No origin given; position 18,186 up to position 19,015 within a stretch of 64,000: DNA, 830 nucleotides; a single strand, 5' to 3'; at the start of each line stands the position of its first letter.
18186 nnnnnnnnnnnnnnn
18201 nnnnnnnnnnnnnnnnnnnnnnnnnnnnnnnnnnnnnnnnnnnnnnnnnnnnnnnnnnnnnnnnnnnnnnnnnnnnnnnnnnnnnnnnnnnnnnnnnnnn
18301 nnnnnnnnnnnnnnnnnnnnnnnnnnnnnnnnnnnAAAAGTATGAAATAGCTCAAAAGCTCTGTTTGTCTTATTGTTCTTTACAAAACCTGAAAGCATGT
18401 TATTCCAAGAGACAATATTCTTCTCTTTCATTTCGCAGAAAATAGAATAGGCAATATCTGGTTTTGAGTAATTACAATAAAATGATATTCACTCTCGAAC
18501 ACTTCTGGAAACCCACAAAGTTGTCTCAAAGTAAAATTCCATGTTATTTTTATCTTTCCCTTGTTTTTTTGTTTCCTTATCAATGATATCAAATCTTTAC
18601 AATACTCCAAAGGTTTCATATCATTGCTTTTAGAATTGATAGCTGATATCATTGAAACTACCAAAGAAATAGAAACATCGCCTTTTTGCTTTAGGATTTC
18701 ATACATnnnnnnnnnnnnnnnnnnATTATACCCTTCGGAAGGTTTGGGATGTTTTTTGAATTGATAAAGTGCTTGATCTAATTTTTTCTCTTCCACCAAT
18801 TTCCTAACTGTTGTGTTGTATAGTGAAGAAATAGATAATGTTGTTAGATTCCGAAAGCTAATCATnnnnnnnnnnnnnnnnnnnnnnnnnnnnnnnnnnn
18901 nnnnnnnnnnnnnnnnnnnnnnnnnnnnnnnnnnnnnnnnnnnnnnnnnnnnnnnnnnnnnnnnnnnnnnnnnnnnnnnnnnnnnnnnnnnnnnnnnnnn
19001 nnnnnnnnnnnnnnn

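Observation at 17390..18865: PPR gene carrying two in-frame TAG codons and two homopolymer frameshifts, possibly with a degenerate DYW-like tail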

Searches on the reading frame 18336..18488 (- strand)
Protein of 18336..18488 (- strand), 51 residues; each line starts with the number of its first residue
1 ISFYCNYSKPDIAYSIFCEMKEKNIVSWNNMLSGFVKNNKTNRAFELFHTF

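Call 6: search_protein_families(library=pfam, max_evalue=1, proteins=[window:18336-18488:-])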
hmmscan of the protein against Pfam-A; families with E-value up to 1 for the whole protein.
seq(51 aa): 4 families
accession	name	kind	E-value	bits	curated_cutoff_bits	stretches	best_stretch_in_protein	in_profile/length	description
PF13041.12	PPR_2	-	1.9e-12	47.5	30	2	23-49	1-27/50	PPR repeat family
PF01535.26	PPR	-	4.7e-12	45.7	25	2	26-49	1-24/31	PPR repeat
PF12854.13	PPR_1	-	2.6e-06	27.5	23.8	1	24-49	6-31/34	PPR repeat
PF13812.12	PPR_3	-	0.0054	17.2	25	0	24-49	14-39/63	Pentatricopeptide repeat domain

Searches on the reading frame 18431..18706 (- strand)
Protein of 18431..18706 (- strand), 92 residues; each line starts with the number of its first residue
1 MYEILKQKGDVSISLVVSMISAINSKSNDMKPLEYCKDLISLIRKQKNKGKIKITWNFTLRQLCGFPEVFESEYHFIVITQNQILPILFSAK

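Call 31: find_encoding_contigs(protein=window:18431-18706:-, flank=3000, max_places=10)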
Protein window:18431-18706:- (92 aa): no gene with exactly this product is on record in the collection.

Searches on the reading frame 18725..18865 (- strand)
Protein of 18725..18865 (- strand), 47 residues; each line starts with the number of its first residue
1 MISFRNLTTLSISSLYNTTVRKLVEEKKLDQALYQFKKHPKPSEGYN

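Call 30: find_encoding_contigs(protein=window:18725-18865:-, flank=3000, max_places=10)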
Protein window:18725-18865:- (47 aa): no gene with exactly this product is on record in the collection.
